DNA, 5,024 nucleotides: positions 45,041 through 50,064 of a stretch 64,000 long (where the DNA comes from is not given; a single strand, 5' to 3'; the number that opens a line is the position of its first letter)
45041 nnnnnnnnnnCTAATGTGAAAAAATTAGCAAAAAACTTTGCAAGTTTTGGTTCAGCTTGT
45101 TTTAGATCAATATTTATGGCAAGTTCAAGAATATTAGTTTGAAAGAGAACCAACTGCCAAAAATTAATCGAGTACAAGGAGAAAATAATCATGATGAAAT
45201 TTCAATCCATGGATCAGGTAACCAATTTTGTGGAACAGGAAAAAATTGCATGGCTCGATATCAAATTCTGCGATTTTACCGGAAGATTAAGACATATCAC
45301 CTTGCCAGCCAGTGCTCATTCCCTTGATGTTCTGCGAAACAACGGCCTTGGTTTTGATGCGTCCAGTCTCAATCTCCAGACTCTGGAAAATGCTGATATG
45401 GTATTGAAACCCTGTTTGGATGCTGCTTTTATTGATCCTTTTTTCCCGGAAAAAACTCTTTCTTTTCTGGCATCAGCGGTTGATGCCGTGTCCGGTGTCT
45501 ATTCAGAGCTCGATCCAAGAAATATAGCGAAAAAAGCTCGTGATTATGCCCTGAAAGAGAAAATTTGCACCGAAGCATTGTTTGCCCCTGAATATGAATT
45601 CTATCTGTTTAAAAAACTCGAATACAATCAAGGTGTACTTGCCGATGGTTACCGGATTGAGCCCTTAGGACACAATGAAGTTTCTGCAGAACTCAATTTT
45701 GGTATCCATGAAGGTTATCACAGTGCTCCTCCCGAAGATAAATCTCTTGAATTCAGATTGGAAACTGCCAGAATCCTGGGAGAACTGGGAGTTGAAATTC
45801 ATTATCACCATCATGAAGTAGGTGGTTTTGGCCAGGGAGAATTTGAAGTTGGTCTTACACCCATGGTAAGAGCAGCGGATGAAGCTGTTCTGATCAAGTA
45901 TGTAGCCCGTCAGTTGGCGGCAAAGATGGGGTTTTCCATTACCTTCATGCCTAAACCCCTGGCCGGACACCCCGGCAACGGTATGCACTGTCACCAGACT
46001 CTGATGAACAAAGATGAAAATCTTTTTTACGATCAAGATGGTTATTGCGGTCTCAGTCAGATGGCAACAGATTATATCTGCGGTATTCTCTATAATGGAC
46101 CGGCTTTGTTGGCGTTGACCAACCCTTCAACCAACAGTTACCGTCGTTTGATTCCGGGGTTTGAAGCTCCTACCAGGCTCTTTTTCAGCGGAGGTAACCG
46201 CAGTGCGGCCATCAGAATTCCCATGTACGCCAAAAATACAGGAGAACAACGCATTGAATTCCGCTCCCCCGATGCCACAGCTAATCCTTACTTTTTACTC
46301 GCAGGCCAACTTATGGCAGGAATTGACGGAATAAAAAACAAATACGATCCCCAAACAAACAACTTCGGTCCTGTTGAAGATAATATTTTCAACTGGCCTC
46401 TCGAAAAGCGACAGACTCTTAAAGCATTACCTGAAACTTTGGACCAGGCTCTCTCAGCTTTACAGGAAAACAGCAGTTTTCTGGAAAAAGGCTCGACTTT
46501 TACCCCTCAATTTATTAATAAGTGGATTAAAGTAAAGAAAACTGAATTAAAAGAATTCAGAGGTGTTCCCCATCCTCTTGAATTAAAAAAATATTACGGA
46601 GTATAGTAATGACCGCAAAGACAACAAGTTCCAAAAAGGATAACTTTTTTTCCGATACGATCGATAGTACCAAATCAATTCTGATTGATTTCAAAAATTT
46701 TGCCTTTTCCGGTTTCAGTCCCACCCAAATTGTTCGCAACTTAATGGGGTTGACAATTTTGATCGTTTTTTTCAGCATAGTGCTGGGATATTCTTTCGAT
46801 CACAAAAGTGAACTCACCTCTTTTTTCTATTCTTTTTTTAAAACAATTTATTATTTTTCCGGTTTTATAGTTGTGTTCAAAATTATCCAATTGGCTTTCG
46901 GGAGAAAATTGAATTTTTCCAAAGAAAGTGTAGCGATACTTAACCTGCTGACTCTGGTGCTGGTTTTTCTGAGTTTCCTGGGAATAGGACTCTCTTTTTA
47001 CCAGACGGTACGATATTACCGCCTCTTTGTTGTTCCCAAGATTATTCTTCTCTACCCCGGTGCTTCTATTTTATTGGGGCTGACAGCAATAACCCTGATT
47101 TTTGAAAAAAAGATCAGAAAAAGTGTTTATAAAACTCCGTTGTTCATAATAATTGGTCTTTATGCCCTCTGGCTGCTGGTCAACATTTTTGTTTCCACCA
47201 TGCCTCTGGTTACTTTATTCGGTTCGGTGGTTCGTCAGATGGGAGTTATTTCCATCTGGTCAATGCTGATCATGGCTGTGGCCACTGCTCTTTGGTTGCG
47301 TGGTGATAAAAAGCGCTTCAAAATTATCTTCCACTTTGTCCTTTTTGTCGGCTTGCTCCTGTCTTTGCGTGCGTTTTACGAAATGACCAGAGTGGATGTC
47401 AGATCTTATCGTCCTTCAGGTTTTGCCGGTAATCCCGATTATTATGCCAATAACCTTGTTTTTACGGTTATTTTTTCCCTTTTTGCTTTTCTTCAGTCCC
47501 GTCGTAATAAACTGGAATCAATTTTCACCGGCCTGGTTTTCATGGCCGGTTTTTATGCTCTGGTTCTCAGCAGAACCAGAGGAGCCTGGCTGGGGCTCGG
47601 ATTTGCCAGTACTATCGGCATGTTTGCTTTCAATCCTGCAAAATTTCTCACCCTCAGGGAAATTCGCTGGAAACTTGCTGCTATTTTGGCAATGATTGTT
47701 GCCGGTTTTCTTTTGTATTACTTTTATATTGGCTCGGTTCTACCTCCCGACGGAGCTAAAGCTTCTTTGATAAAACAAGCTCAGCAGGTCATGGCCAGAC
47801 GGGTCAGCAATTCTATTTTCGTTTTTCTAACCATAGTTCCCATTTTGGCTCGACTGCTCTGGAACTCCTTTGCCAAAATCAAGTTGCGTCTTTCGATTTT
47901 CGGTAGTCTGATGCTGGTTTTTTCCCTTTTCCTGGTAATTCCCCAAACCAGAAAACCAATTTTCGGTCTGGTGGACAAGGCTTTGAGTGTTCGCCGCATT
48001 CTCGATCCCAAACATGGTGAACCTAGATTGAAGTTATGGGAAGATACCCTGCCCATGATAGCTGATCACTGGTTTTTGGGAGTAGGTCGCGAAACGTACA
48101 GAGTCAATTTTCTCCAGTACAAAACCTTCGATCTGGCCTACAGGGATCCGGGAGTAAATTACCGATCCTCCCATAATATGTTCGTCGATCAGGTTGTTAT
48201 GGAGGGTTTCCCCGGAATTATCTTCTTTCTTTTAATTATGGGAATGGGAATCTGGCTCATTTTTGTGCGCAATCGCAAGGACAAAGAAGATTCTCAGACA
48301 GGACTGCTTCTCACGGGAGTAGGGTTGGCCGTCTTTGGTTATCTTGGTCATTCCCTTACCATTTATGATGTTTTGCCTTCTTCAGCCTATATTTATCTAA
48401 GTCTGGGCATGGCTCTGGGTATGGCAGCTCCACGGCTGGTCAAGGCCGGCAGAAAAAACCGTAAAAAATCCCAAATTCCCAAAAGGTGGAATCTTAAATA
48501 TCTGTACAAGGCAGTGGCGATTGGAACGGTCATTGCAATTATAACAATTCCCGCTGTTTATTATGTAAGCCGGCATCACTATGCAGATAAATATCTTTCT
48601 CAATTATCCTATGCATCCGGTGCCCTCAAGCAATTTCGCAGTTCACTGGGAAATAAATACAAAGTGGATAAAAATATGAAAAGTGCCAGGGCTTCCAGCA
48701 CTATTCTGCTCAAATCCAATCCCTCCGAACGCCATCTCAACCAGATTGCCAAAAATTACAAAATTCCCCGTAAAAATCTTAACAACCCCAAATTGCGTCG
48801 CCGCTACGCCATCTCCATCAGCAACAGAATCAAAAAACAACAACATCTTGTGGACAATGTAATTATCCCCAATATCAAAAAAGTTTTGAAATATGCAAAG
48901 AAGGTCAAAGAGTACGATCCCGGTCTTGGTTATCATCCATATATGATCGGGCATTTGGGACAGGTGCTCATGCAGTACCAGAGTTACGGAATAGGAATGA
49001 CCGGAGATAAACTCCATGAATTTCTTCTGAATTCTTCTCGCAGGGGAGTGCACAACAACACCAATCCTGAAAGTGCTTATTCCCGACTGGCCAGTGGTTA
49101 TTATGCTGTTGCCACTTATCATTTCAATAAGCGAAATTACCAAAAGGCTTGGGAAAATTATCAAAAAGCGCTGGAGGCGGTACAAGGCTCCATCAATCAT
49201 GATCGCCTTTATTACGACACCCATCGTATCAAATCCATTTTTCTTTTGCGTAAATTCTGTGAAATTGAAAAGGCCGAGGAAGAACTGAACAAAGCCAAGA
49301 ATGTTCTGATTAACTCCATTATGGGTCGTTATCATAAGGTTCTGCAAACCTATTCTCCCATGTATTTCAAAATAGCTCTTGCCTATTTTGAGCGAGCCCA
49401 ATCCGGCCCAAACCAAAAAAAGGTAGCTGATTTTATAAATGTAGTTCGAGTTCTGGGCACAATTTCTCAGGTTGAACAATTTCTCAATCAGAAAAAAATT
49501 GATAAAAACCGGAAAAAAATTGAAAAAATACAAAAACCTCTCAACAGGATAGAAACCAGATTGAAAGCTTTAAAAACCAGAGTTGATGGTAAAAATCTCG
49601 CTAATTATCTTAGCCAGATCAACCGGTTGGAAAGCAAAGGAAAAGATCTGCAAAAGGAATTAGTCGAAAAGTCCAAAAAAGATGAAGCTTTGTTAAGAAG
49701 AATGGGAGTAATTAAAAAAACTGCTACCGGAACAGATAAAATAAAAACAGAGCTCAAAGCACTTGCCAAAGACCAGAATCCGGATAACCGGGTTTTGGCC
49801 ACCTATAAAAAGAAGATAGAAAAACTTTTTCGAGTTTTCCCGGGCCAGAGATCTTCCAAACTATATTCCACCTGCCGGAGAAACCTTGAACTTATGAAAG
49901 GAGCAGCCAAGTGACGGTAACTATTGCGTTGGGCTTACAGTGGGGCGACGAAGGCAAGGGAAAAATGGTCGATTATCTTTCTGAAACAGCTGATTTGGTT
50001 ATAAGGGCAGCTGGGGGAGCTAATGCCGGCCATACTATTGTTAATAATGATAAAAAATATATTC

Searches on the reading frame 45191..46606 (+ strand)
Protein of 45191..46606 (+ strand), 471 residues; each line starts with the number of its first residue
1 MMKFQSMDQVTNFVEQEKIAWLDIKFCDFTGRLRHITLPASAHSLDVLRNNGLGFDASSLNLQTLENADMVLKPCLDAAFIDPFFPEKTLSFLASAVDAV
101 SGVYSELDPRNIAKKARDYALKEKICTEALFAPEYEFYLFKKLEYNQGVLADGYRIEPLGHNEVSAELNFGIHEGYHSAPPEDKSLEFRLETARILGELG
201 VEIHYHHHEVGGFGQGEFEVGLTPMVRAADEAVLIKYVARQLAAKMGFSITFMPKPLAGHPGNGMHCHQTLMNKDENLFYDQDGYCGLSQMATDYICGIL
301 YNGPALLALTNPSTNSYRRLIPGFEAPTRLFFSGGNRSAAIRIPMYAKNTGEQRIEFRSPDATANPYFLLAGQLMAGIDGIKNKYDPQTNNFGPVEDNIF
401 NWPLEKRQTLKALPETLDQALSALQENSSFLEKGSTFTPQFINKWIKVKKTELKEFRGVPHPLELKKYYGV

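Call 6: search_protein_families(library=ncbifam, proteins=[window:45191-46606:+], max_evalue=0.00001)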
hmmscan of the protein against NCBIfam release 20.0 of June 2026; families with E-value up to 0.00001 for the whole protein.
window:45191-46606:+ (471 aa): 5 families
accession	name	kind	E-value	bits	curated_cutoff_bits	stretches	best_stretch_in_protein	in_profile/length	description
TIGR00653.1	GlnA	equivalog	4.2e-133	444.4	429.15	1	9-469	2-461/462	type I glutamate--ammonia ligase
NF007006.0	PRK09469.1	equivalog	1.8e-104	349.9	845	1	6-471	2-469/469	glutamate--ammonia ligase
TIGR03105.1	gln_synth_III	equivalog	1e-58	198.9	469.6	1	192-466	163-431/435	type III glutamate--ammonia ligase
NF045547.1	GGputSyn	equivalog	4.8e-55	187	650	1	185-457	164-431/438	gamma-glutamylputrescine synthetase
NF041605.1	gln_syn_GlnII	equivalog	7.8e-11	41.7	500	1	51-369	33-320/333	glutamine synthetase GlnII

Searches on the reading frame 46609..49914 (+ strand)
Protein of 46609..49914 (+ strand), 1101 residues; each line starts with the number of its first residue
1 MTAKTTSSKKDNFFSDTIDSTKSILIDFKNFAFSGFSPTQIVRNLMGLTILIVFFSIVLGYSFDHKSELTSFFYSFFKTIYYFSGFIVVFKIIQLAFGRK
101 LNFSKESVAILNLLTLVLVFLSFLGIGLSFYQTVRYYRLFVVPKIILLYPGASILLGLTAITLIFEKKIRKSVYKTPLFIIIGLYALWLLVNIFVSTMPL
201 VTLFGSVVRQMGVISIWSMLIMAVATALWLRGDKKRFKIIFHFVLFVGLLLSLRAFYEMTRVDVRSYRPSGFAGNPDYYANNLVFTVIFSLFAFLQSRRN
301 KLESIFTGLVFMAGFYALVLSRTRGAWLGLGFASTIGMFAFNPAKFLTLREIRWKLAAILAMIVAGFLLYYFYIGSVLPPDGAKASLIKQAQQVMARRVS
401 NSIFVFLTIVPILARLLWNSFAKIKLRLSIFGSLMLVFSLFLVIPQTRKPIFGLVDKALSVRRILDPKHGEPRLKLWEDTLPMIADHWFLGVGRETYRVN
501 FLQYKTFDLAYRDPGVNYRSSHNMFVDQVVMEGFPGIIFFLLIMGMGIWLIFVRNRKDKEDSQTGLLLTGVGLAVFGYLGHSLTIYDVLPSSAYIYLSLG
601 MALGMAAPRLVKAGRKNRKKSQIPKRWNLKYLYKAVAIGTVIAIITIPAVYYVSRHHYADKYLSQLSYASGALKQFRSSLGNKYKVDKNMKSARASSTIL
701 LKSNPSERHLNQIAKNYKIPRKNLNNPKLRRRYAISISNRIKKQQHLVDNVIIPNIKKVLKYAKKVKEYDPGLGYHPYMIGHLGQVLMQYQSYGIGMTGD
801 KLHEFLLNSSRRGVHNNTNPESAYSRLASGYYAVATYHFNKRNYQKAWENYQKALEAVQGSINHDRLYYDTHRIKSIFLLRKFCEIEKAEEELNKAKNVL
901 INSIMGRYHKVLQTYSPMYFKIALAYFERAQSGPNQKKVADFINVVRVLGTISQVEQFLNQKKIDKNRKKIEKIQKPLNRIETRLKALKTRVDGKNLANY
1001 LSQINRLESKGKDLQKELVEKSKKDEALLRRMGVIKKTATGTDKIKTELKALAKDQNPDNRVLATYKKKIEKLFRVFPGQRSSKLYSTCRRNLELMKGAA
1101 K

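Call 6: search_protein_families(library=ncbifam, proteins=[window:46609-49914:+], max_evalue=0.00001)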
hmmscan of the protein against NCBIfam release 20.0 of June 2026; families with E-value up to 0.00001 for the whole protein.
window:46609-49914:+ (1101 aa): 0 families

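Call 13: search_protein_families(library=pfam, proteins=[window:46609-49914:+], max_evalue=0.0001)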
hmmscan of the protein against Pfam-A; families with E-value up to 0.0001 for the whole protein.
window:46609-49914:+ (1101 aa): 1 family
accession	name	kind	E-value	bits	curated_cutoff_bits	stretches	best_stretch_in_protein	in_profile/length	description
PF04932.20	Wzy_C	-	7.5e-13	49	31.7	1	402-541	17-149/149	O-Antigen ligase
